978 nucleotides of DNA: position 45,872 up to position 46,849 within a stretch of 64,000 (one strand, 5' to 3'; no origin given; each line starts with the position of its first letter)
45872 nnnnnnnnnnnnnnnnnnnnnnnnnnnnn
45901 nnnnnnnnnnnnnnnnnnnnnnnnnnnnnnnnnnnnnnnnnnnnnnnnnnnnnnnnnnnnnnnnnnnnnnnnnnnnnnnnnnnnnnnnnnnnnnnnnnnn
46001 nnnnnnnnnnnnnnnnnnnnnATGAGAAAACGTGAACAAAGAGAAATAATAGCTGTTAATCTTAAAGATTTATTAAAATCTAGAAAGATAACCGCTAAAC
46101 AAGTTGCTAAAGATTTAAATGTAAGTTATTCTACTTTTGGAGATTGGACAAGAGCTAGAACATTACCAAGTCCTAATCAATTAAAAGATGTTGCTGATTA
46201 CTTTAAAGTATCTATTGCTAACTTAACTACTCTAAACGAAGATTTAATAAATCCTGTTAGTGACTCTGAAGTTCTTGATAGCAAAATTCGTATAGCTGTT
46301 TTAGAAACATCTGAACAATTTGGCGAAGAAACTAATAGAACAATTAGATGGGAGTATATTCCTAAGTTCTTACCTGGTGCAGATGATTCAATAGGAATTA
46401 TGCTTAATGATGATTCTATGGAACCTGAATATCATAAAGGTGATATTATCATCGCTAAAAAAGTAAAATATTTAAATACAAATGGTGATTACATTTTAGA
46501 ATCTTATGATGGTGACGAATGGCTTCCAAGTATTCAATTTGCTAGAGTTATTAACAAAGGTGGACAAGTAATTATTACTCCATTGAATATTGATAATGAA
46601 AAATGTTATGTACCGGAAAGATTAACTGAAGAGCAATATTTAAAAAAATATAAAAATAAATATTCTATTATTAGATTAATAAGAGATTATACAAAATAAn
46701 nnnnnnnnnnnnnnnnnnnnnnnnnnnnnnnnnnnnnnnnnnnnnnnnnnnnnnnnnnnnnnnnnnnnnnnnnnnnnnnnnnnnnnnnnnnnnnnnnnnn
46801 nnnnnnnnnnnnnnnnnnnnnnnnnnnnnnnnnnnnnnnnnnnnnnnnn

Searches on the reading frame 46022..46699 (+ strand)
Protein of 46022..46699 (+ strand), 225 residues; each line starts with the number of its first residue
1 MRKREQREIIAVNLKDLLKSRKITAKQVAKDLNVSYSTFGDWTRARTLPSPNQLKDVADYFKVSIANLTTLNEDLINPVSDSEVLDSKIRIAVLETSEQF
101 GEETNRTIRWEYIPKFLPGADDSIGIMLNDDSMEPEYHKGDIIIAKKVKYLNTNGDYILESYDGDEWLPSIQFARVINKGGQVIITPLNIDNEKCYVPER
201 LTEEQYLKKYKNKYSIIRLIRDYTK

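Call 8: search_protein_families(library=pfam, proteins=[window:46022-46699:+], max_evalue=0.01)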
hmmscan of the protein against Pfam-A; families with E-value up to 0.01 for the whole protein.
window:46022-46699:+ (225 aa): 6 families
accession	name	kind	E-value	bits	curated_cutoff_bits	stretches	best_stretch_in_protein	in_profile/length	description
PF01381.28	HTH_3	-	1.7e-07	31.6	23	1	14-66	1-53/55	Helix-turn-helix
PF13443.12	HTH_26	-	4e-06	27.4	22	1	13-73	1-62/63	Cro/C1-type HTH DNA-binding domain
PF00717.28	Peptidase_S24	-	4e-06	26.9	23.3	1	112-199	24-105/116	Peptidase S24-like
PF13560.12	HTH_31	-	0.00011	22.8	27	1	14-66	6-59/64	Helix-turn-helix domain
PF13384.12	HTH_23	-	0.0045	17.2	24.6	0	20-44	16-39/50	Homeodomain-like domain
PF10502.14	Peptidase_S26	-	0.0067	16.8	22.9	0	129-214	29-111/168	Signal peptidase, peptidase S26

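Call 9: search_protein_families(library=phrogs, proteins=[window:46022-46699:+], max_evalue=0.001)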
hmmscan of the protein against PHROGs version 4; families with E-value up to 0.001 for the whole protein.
window:46022-46699:+ (225 aa): 8 families
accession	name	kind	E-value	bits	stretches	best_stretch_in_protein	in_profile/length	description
phrog_4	-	transcription regulation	1.3e-20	74.7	1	8-199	135-318/400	transcriptional repressor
phrog_8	-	transcription regulation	3e-13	50.9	1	5-111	72-150/346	transcriptional regulator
phrog_2967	-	transcription regulation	5.2e-11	43.5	1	1-76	2-77/225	transcriptional regulator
phrog_3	-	transcription regulation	2.5e-08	35.1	1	5-95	84-168/430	transcriptional repressor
phrog_1994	-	DNA, RNA and nucleotide metabolism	1.5e-05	26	1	13-74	3-69/170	DNA binding protein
phrog_5301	-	transcription regulation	0.00012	23.3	1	20-107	18-106/132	transcriptional repressor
phrog_8898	-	unknown function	0.00044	20.9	0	12-50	4-43/70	-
phrog_2439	-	transcription regulation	0.00094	19.1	0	9-75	7-73/367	transcriptional regulator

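Call 10: find_encoding_contigs(protein=window:46022-46699:+, flank=6000, max_places=10)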
Protein window:46022-46699:+ (225 aa): 22 contigs read that carry it; 10 places shown.
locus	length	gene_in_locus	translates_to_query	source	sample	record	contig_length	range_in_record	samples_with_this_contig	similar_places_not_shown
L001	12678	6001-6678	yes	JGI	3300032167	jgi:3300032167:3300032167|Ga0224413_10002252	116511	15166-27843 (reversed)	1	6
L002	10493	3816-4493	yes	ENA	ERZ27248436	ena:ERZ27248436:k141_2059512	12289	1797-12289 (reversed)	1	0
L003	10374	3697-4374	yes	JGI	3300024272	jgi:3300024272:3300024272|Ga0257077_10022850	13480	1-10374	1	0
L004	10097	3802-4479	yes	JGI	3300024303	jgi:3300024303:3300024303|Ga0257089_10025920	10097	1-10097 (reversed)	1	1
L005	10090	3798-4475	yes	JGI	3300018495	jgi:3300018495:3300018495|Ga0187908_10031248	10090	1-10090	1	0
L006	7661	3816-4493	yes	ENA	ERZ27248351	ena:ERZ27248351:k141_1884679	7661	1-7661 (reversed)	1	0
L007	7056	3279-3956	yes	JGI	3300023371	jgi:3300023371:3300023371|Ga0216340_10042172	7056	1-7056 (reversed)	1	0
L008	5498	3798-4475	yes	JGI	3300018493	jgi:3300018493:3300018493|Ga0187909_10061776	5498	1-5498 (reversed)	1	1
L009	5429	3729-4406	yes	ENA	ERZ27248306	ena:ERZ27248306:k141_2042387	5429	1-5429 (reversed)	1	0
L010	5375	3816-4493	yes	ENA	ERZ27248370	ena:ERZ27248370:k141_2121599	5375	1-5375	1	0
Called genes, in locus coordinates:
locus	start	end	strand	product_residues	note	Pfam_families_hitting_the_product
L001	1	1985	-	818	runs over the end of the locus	PF12161:HsdM_N, PF02384:N6_Mtase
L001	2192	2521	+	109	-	-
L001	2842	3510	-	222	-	-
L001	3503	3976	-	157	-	PF13274:SocA_Panacea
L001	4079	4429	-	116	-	PF01844:HNH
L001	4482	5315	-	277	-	PF09681:Phage_rep_org_N, PF09524:Phg_2220_C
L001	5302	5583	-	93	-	-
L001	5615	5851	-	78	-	PF12844:HTH_19 (weak), PF13560:HTH_31 (weak), PF01381:HTH_3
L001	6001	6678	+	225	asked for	PF01381:HTH_3 (weak), PF13443:HTH_26 (weak), PF00717:Peptidase_S24 (weak)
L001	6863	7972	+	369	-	PF14657:Arm-DNA-bind_4 (weak), PF00589:Phage_integrase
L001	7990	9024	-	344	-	PF04434:SWIM (weak)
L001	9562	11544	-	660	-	PF17191:RecG_wedge, PF00270:DEAD, PF04851:ResIII, PF07517:SecA_DEAD (weak), PF00271:Helicase_C, PF19833:RecG_dom3_C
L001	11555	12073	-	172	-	PF06695:Sm_multidrug_ex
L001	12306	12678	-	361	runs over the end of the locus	PF04055:Radical_SAM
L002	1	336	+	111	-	?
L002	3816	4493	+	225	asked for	PF01381:HTH_3 (weak), PF13443:HTH_26 (weak), PF00717:Peptidase_S24 (weak)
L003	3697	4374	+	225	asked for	PF01381:HTH_3 (weak), PF13443:HTH_26 (weak), PF00717:Peptidase_S24 (weak)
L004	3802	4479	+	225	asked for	PF01381:HTH_3 (weak), PF13443:HTH_26 (weak), PF00717:Peptidase_S24 (weak)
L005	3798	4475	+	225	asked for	PF01381:HTH_3 (weak), PF13443:HTH_26 (weak), PF00717:Peptidase_S24 (weak)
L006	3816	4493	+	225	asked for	PF01381:HTH_3 (weak), PF13443:HTH_26 (weak), PF00717:Peptidase_S24 (weak)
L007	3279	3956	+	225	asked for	PF01381:HTH_3 (weak), PF13443:HTH_26 (weak), PF00717:Peptidase_S24 (weak)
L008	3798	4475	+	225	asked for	PF01381:HTH_3 (weak), PF13443:HTH_26 (weak), PF00717:Peptidase_S24 (weak)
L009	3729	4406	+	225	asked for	PF01381:HTH_3 (weak), PF13443:HTH_26 (weak), PF00717:Peptidase_S24 (weak)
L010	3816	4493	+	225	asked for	PF01381:HTH_3 (weak), PF13443:HTH_26 (weak), PF00717:Peptidase_S24 (weak)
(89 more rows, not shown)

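Call 15: find_related_loci(query=window:46022-46699:+, collection=genome_contigs, flank=8000)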
Query window:46022-46699:+ (225 aa) in genome_contigs; peptide patterns used: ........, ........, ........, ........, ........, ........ (x = any residue, [..] = any of these).
113 stretches matched a pattern; 20 encode a relative of the query (tblastn E <= 1e-3); 20 distinct loci.
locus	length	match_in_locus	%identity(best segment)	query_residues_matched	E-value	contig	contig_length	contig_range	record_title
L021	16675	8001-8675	97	1-225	8e-148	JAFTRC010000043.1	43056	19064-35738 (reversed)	MAG: Bacilli bacterium isolate RGIG4073 Roe_deer_Cecum.Co__c1457112, whole genome shotgun sequence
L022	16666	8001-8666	60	1-223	2e-84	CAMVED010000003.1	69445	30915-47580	MAG TPA_asm: uncultured Tenericutes bacterium isolate SRR8387719_bin.14_metaWRAP_v1.3_MAG genome assembly, contig: ERZ14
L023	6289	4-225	37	14-91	1e-9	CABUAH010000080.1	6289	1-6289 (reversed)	MAG TPA_asm: uncultured Ruminococcaceae bacterium isolate MGYG-HGUT-03826 genome assembly, contig: GUT_GENOME244786_80,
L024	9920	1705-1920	40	14-85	5e-10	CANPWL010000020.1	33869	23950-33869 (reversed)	MAG: uncultured Clostridia bacterium isolate Lapin-004__bin14 genome assembly, contig: Lapin-004__NODE_1494_length_33869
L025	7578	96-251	46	14-65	3e-9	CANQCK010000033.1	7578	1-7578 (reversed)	MAG: uncultured Clostridia bacterium isolate Lapin-003-2__bin65 genome assembly, contig: Lapin-003-2__NODE_8275_length_7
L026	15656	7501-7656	46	14-65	3e-9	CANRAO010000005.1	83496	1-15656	MAG: uncultured Clostridia bacterium isolate Lapin-016__bin86 genome assembly, contig: Lapin-016__NODE_237_length_83496_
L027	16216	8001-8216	39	14-85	3e-9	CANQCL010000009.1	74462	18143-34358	MAG: uncultured Clostridia bacterium isolate Lapin-001__bin67 genome assembly, contig: Lapin-001__NODE_518_length_74462_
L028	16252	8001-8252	34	14-101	3e-9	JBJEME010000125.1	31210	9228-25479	MAG: Lachnospira sp. isolate PUUB38_bin.019 NODE_915_length_31210_cov_16.934232, whole genome shotgun sequence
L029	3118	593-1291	26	5-221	4e-9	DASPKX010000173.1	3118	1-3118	MAG TPA_asm: Candidatus Methylomirabilota bacterium isolate SMAG_U12047 k141_1545725, whole genome shotgun sequence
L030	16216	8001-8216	39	14-85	4e-9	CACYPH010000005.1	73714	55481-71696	MAG: uncultured Ruminococcus sp. isolate RUG12154 genome assembly, contig: RUG12154_asm_5, whole genome shotgun sequence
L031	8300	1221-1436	38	14-85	5e-9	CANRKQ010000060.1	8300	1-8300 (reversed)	MAG: uncultured Clostridia bacterium isolate Lapin-020__bin57 genome assembly, contig: Lapin-020__NODE_12919_length_8300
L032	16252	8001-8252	33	14-101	4e-9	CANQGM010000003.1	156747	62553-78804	MAG: uncultured Clostridia bacterium isolate Lapin-027__bin28 genome assembly, contig: Lapin-027__NODE_40_length_156747_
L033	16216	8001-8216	39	14-85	6e-9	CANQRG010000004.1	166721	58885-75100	MAG: uncultured Clostridia bacterium isolate Lapin-008__bin49 genome assembly, contig: Lapin-008__NODE_63_length_166721_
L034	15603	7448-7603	44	14-65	1e-8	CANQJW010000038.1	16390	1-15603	MAG: uncultured Clostridia bacterium isolate Lapin-026__bin37 genome assembly, contig: Lapin-026__NODE_4224_length_16390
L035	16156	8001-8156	44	14-65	1e-8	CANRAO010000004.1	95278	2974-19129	MAG: uncultured Clostridia bacterium isolate Lapin-016__bin86 genome assembly, contig: Lapin-016__NODE_176_length_95278_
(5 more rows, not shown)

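Call 22: find_homologous_proteins(query=window:46022-46699:+, max_evalue=1e-10)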
Query window:46022-46699:+ (225 aa): 22 proteins with E <= 1e-10 among 207 candidates.
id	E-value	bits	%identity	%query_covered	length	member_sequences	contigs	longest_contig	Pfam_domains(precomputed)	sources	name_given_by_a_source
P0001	7.7e-142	488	97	100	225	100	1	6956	PF00717.29,PF01381.29,PF13443.13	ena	-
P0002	2.9e-128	444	88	100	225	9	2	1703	PF00717.29,PF01381.29,PF13443.13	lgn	-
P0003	1.7e-113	396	79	100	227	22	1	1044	PF00717.29,PF01381.29,PF13560.13,PF13443.13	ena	-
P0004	2.3e-99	350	96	74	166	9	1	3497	PF01381.29,PF13443.13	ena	-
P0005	1.9e-98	347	68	100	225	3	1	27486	PF00717.29,PF01381.29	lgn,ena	-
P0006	3.8e-95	336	70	100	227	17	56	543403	PF00717.29,PF01381.29,PF13443.13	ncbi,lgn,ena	-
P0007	1.3e-94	334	69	100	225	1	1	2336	PF00717.29,PF01381.29,PF13443.13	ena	-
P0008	7.0e-90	319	67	99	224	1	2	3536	PF00717.29,PF01381.29,PF13443.13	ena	-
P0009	1.4e-87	311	97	67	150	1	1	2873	PF01381.29,PF13443.13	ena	-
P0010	5.6e-86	306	64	100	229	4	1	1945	PF01381.29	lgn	-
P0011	1.3e-75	272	59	99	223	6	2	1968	-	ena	-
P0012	1.7e-74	268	57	99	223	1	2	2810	-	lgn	-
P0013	7.1e-69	250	53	99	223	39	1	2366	PF00717.29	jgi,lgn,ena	-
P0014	4.5e-67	244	55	99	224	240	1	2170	PF01381.29,PF13443.13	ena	-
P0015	1.7e-66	242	54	99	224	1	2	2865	-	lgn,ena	-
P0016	2.3e-66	242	55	99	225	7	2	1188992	PF00717.29,PF01381.29,PF13443.13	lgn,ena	-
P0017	1.4e-63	233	50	99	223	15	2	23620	PF01381.29,PF13443.13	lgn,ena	-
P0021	6.5e-51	191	44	99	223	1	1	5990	PF00717.29,PF01381.29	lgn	-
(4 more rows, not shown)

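Call 23: find_encoding_contigs(protein=P0006, flank=7000, max_places=6)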
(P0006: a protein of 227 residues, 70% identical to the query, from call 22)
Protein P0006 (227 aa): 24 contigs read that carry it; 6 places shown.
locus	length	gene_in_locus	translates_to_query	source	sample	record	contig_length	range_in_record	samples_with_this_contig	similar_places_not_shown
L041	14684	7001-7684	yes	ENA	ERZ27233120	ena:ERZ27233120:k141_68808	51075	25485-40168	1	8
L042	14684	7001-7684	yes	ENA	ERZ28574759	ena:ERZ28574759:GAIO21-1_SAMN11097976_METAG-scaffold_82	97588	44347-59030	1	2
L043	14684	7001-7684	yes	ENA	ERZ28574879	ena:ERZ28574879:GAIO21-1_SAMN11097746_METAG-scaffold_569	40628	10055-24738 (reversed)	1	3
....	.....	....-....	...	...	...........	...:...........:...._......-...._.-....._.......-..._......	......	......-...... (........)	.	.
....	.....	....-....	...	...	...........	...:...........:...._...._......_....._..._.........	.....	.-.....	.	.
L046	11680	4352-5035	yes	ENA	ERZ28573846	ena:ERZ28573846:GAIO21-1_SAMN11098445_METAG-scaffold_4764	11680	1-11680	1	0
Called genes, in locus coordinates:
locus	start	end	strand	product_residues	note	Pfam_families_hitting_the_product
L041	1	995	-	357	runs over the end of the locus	PF01420:Methylase_S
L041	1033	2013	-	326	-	PF02899:Phage_int_SAM_1 (weak), PF13495:Phage_int_SAM_4, PF00589:Phage_integrase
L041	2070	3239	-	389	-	PF01420:Methylase_S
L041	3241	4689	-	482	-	PF12161:HsdM_N, PF02384:N6_Mtase, PF01170:UPF0020, PF20473:MmeI_Mtase (weak), PF07669:Eco57I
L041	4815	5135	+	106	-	-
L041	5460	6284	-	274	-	PF09681:Phage_rep_org_N, PF09524:Phg_2220_C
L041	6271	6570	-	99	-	-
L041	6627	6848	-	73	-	PF12844:HTH_19, PF13560:HTH_31 (weak), PF01381:HTH_3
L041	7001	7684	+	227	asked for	PF01381:HTH_3 (weak), PF13443:HTH_26, PF00717:Peptidase_S24 (weak)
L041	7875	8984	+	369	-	PF14657:Arm-DNA-bind_4 (weak), PF00589:Phage_integrase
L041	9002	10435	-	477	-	PF04326:SLFN_AlbA_2, PF13749:HATPase_c_4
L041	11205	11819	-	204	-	PF06161:DUF975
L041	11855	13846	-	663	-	PF17191:RecG_wedge, PF04851:ResIII, PF00270:DEAD, PF00271:Helicase_C, PF19833:RecG_dom3_C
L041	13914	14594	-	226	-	PF00849:PseudoU_synth_2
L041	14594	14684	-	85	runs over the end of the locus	-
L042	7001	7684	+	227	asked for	PF01381:HTH_3 (weak), PF13443:HTH_26, PF00717:Peptidase_S24 (weak)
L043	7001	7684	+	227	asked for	PF01381:HTH_3 (weak), PF13443:HTH_26, PF00717:Peptidase_S24 (weak)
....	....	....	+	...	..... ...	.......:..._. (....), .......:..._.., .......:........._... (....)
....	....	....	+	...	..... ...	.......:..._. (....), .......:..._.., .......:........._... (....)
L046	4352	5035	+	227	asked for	PF01381:HTH_3 (weak), PF13443:HTH_26, PF00717:Peptidase_S24 (weak)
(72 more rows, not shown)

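Call 24: find_encoding_contigs(protein=P0016, flank=7000, max_places=4)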
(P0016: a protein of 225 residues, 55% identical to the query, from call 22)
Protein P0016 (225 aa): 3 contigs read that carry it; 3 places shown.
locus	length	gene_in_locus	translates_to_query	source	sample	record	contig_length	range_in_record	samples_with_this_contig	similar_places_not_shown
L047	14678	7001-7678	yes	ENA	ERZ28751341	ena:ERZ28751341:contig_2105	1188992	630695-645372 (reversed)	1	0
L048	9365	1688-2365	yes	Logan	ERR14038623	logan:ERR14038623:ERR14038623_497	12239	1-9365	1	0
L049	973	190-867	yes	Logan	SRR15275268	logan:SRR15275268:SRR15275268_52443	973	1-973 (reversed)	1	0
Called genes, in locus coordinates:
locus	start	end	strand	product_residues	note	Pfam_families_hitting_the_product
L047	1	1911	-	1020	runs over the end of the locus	PF04313:HSDR_N, PF00270:DEAD, PF04851:ResIII, PF18766:SWI2_SNF2, PF22679:T1R_D3-like, PF12008:EcoR124_C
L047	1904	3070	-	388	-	-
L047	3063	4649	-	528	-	PF12161:HsdM_N, PF02384:N6_Mtase, PF07669:Eco57I (weak)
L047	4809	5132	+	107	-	-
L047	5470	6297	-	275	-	PF09681:Phage_rep_org_N, PF09524:Phg_2220_C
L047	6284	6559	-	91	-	-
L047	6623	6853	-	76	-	PF12844:HTH_19, PF13560:HTH_31 (weak), PF01381:HTH_3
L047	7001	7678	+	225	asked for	PF01381:HTH_3, PF13443:HTH_26 (weak), PF00717:Peptidase_S24 (weak)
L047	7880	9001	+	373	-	PF14657:Arm-DNA-bind_4 (weak), PF00589:Phage_integrase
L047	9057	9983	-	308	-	PF12787:EcsC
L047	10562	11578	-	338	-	-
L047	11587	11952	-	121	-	-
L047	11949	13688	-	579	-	PF04055:Radical_SAM, PF13353:Fer4_12 (weak), PF13186:SPASM (faint)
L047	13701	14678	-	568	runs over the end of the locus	PF13306:LRR_5, PF13855:LRR_8 (faint), PF13306:LRR_5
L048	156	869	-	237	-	PF09681:Phage_rep_org_N (weak), PF09524:Phg_2220_C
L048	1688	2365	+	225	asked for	PF01381:HTH_3, PF13443:HTH_26 (weak), PF00717:Peptidase_S24 (weak)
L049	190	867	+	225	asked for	PF01381:HTH_3, PF13443:HTH_26 (weak), PF00717:Peptidase_S24 (weak)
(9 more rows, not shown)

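Call 25: find_encoding_contigs(protein=P0017, flank=7000, max_places=4)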
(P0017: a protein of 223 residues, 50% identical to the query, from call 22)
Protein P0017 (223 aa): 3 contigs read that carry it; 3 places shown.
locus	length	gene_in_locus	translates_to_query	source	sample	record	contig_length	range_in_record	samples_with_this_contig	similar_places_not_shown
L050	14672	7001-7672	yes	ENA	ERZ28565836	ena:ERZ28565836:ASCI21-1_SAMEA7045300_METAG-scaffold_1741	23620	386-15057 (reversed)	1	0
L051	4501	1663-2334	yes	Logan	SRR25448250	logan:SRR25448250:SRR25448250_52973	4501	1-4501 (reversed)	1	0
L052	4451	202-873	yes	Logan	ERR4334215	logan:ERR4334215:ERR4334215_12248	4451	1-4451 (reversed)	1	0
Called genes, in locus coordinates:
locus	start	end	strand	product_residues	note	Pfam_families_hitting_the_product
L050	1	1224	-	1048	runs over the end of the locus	PF04313:HSDR_N, PF04851:ResIII, PF18766:SWI2_SNF2, PF22679:T1R_D3-like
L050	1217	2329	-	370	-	PF01420:Methylase_S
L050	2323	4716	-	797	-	PF12161:HsdM_N, PF02384:N6_Mtase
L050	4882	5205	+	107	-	-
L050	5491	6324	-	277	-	PF09681:Phage_rep_org_N, PF09524:Phg_2220_C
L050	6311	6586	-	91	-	-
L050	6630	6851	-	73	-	PF12844:HTH_19, PF13560:HTH_31 (weak), PF01381:HTH_3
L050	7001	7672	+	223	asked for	PF01381:HTH_3, PF13443:HTH_26 (weak)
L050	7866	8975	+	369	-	PF00589:Phage_integrase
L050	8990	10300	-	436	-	PF18739:HEPN_Apea (weak)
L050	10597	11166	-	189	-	PF06961:DUF1294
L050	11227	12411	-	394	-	-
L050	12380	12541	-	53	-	-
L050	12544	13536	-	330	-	PF00814:TsaD, PF02543:Carbam_trans_N (weak), PF22521:HypF_C_2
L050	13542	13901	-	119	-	PF00583:Acetyltransf_1, PF13302:Acetyltransf_3 (weak), PF13673:Acetyltransf_10, PF13508:Acetyltransf_7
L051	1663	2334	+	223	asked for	PF01381:HTH_3, PF13443:HTH_26 (weak)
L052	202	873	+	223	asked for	PF01381:HTH_3, PF13443:HTH_26 (weak)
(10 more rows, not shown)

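Call 34: find_encoding_contigs(protein=P0021, flank=6000, max_places=3)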
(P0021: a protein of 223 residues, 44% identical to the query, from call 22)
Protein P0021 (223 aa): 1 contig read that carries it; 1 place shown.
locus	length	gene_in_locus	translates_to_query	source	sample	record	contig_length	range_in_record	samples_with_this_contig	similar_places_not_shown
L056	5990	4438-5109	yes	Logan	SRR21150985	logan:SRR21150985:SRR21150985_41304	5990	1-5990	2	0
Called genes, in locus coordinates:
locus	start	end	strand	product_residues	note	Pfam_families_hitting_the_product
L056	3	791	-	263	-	?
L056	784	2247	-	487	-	PF13589:HATPase_c_3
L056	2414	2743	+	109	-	-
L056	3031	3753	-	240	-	PF09681:Phage_rep_org_N, PF07261:DnaB_2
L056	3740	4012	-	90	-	-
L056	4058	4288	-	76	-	PF12844:HTH_19 (weak), PF13560:HTH_31, PF01381:HTH_3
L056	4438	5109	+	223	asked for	PF01381:HTH_3 (weak), PF00717:Peptidase_S24 (weak)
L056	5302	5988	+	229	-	?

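Call 35: find_encoding_contigs(protein=P0005, flank=6000, max_places=3)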
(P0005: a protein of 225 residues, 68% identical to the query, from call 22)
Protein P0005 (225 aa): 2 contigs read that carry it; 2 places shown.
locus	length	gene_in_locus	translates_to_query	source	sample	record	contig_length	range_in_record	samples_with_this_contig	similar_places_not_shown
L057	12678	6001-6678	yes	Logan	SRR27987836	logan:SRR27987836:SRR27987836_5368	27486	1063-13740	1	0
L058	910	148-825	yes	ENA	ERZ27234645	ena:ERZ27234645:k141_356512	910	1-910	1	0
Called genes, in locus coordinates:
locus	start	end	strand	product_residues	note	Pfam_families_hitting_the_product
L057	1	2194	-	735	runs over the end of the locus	PF12161:HsdM_N, PF02384:N6_Mtase, PF01420:Methylase_S (weak)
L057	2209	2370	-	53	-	-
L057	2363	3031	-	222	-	PF18864:AbiTii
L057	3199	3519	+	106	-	-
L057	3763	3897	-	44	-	-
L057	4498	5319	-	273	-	PF09681:Phage_rep_org_N (weak), PF09524:Phg_2220_C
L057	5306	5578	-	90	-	-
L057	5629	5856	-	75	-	PF13560:HTH_31, PF12844:HTH_19, PF01381:HTH_3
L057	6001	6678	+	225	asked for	PF01381:HTH_3 (weak), PF00717:Peptidase_S24 (weak)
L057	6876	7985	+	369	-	PF14657:Arm-DNA-bind_4 (weak), PF00589:Phage_integrase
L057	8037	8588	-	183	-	-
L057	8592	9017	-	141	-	-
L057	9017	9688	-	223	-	PF14386:DUF4417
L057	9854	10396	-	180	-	PF06114:Peptidase_M78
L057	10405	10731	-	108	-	PF12844:HTH_19, PF13560:HTH_31 (weak), PF01381:HTH_3, PF13443:HTH_26 (weak)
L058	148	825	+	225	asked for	PF01381:HTH_3 (weak), PF00717:Peptidase_S24 (weak)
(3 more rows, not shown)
